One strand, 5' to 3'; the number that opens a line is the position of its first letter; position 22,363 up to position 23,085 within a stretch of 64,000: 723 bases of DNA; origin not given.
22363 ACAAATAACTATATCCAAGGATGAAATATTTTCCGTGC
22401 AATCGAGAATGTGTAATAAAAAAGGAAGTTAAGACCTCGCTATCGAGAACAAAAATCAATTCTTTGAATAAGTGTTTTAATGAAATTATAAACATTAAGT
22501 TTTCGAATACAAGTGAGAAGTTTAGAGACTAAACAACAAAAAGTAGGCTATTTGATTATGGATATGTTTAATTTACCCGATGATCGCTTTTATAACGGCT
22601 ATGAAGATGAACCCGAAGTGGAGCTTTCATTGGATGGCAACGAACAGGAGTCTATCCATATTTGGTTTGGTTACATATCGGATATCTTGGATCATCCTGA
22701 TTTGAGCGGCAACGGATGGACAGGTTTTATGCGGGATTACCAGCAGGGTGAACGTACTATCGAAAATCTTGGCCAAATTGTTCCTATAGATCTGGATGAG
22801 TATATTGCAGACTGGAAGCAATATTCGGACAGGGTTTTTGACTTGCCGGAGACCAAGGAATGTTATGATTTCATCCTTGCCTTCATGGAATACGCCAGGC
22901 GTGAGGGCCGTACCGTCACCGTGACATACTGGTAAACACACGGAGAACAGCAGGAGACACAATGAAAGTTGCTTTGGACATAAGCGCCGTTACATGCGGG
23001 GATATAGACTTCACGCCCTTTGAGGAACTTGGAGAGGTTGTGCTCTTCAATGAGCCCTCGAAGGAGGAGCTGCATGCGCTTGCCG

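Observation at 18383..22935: AT-rich island: XRE/ImmA switch followed by an iterated DUF4417 - X - Y cassette (candidate undescribed toxin-immunity or defence module)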

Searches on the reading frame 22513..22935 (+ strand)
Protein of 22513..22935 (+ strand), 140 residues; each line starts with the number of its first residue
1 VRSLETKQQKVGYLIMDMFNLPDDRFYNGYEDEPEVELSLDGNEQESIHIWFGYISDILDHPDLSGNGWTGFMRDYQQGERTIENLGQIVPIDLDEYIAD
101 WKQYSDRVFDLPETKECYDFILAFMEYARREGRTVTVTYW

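Call 3: search_protein_families(library=pfam, proteins=[window:22513-22935:+], max_evalue=1)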
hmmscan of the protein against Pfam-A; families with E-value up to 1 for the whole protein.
window:22513-22935:+ (140 aa): 0 families

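Call 5: search_protein_families(library=phrogs, proteins=[window:22513-22935:+], max_evalue=0.1)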
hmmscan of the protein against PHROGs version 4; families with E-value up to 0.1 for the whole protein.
window:22513-22935:+ (140 aa): 0 families

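Call 6: search_protein_families(library=padloc, proteins=[window:22513-22935:+], max_evalue=0.1)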
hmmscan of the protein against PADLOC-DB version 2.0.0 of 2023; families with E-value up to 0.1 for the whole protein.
window:22513-22935:+ (140 aa): 0 families

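Call 7: search_protein_families(library=ncbifam, proteins=[window:22513-22935:+], max_evalue=0.1)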
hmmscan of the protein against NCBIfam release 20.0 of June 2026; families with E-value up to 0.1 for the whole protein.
window:22513-22935:+ (140 aa): 0 families

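Call 9: find_homologous_proteins(query=window:22558-22935:+)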
Query window:22558-22935:+ (125 aa): 3 proteins with E <= 0.001 among 9 candidates.
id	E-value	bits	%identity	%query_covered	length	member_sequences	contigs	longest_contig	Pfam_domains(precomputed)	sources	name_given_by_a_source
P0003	7.3e-82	290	100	100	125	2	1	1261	-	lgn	-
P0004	1.3e-53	199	71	100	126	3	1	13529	-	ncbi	-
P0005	2.7e-22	97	43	96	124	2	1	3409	-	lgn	-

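Call 11: find_encoding_contigs(protein=P0004, flank=10000)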
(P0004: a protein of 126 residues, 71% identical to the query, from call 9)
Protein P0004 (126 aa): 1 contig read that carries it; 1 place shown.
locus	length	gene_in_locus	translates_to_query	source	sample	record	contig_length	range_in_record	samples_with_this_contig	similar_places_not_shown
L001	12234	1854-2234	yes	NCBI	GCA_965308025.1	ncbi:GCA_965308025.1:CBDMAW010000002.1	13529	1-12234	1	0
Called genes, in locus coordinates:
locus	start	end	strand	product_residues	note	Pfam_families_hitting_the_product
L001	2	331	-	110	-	?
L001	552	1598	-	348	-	PF00294:PfkB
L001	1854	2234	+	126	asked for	-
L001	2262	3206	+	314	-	PF00389:2-Hacid_dh, PF02826:2-Hacid_dh_C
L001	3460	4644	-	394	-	-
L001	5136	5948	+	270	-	PF12822:ECF_trnsprt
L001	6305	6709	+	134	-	PF02367:TsaE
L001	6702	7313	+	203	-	PF00814:TsaD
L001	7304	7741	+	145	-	PF13673:Acetyltransf_10, PF00583:Acetyltransf_1, PF13508:Acetyltransf_7, PF08445:FR47 (weak)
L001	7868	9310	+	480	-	PF08245:Mur_ligase_M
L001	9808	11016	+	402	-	PF00180:Iso_dh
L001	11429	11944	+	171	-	PF13240:Zn_Ribbon_1, PF13248:Zn_ribbon_3 (weak)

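Call 12: find_encoding_contigs(protein=P0005, flank=10000)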
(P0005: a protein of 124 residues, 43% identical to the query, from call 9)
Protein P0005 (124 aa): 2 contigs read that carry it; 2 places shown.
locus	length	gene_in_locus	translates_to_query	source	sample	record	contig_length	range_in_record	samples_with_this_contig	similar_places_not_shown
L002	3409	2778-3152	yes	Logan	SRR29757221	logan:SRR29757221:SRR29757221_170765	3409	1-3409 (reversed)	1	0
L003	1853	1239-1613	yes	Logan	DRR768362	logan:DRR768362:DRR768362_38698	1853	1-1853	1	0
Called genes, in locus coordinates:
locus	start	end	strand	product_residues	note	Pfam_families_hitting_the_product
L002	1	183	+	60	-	?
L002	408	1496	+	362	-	PF13784:Fic_N, PF02661:Fic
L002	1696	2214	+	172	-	PF14386:DUF4417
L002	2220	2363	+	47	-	-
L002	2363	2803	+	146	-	-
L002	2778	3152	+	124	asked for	-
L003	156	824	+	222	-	PF14386:DUF4417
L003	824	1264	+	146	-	-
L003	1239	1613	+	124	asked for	-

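Call 64: search_protein_families(library=pfam, alignment_id=A4, max_evalue=0.00001)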
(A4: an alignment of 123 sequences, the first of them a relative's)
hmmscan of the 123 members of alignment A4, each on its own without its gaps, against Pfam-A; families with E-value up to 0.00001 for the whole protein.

A. member 1, L002:408-1496:+ (362 aa): 2 families
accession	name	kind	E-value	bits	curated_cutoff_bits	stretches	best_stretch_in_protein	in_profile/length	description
PF02661.23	Fic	-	2.5e-22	80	24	1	111-216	2-93/93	Fic/DOC family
PF13784.11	Fic_N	-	1.2e-14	54.5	26.7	1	24-104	2-82/82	Fic/DOC family N-terminal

B. families by the number of members that match (of 123 scanned): 120 families (the first 25 are shown)
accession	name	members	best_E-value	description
PF02661.23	Fic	5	2.5e-22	Fic/DOC family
PF13784.11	Fic_N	5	5.4e-15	Fic/DOC family N-terminal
PF01381.28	HTH_3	4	1.8e-16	Helix-turn-helix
PF00702.32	Hydrolase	3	5.2e-28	haloacid dehalogenase-like hydrolase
PF13304.12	AAA_21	3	1.6e-14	AAA domain, putative AbiEii toxin, Type IV TA system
PF13443.12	HTH_26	3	8.8e-14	Cro/C1-type HTH DNA-binding domain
PF13560.12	HTH_31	3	7.6e-11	Helix-turn-helix domain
PF12844.13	HTH_19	3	1.4e-10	Helix-turn-helix domain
PF12710.13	HAD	3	1.8e-09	haloacid dehalogenase-like hydrolase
PF00145.23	DNA_methylase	2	2e-87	C-5 cytosine-specific DNA methylase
PF13419.12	HAD_2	2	2.1e-47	Haloacid dehalogenase-like hydrolase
PF01420.25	Methylase_S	2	2.3e-32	Type I restriction modification DNA specificity domain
PF13847.12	Methyltransf_31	2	1.9e-15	Methyltransferase domain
PF05175.20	MTS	2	5.8e-15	Methyltransferase small domain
PF06114.19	Peptidase_M78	2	4.5e-14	IrrE N-terminal-like domain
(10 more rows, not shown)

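Call 70: search_solved_structures(query=A2, max_evalue=1)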
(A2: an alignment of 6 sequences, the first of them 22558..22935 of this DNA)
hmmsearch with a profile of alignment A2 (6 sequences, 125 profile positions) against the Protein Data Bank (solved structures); distinct sequences matched with E-value up to 1: 1.
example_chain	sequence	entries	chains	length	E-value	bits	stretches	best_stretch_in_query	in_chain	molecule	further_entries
2isj_A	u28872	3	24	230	0.75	13.1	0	16-55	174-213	BluB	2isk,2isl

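Call 87: find_related_loci(query=A5, collection=metagenome_contigs, flank=5000)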
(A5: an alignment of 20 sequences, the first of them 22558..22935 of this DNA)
Query A5 (125 aa) in metagenome_contigs; peptide patterns used: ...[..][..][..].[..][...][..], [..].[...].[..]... (x = any residue, [..] = any of these).
469 stretches matched a pattern; 118 encode a relative of the query (tblastn E <= 1e-3); the best 80 are kept; 80 distinct loci.
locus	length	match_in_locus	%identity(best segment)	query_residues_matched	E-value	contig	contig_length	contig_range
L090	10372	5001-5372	46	1-125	5e-32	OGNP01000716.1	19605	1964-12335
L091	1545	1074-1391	46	10-115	1e-29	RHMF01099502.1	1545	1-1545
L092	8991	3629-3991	43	1-122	1e-27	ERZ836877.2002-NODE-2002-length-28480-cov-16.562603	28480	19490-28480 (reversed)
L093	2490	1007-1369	43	1-122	1e-27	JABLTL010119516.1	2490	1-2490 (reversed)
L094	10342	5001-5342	48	10-123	8e-28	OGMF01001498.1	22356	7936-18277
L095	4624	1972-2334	43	1-122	1e-27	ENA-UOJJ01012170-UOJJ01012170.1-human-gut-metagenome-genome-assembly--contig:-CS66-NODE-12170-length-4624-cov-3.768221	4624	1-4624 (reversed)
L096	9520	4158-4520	43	1-122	1e-27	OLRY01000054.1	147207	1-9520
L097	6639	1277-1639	43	1-122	1e-27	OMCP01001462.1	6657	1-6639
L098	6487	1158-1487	46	11-122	4e-27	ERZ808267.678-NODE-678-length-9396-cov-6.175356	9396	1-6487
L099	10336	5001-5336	40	11-122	5e-27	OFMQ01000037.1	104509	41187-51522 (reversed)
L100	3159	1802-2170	42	1-122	9e-27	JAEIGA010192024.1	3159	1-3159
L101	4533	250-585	40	11-122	9e-27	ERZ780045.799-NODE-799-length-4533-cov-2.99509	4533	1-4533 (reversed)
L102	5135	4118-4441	41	10-117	1e-26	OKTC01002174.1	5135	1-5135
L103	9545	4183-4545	41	1-122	2e-26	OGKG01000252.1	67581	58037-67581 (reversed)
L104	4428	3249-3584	42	11-122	1e-26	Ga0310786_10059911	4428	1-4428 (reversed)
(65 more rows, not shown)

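Call 92: search_protein_families(library=pfam, alignment_id=A6, max_evalue=0.0001)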
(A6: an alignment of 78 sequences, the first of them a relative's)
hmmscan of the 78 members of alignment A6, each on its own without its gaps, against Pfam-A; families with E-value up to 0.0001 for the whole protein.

A. member 1, L090:1219-2421:+ (400 aa): 2 families
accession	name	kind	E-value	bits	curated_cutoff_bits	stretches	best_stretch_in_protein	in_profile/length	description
PF14286.12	DHHW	-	1e-39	137.4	25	1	72-355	102-384/385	DHHW protein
PF16822.11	ALGX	-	9.1e-08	32.5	26.5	1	149-231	44-129/268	SGNH hydrolase-like domain, acetyltransferase AlgX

B. families by the number of members that match (of 78 scanned): 105 families (the first 25 are shown)
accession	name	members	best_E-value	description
PF02661.23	Fic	3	7.8e-18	Fic/DOC family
PF00239.26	Resolvase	2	3.2e-44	Resolvase, N terminal domain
PF04851.21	ResIII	2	1.5e-39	Type III restriction enzyme, res subunit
PF13408.12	Zn_ribbon_recom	2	5.2e-14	Recombinase zinc beta ribbon domain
PF07669.17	Eco57I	2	3e-11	Eco57I restriction-modification methylase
PF00270.35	DEAD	2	2.5e-09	DEAD/DEAH box helicase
PF06100.17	MCRA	1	3e-225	MCRA family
PF13597.11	NRDD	1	3.2e-191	Anaerobic ribonucleoside-triphosphate reductase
PF03063.25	Prismane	1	6.2e-176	Prismane/CO dehydrogenase family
PF01053.26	Cys_Met_Meta_PP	1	4.5e-141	Cys/Met metabolism PLP-dependent enzyme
PF11907.13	DUF3427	1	1e-95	Domain of unknown function (DUF3427)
PF20473.4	MmeI_Mtase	1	2e-86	MmeI, DNA-methyltransferase domain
PF02645.21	DegV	1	3.1e-75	Uncharacterised protein, DegV family COG1307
PF00291.31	PALP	1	1.9e-72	Pyridoxal-phosphate dependent enzyme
PF20466.3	MmeI_TRD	1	1.4e-69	MmeI, target recognition domain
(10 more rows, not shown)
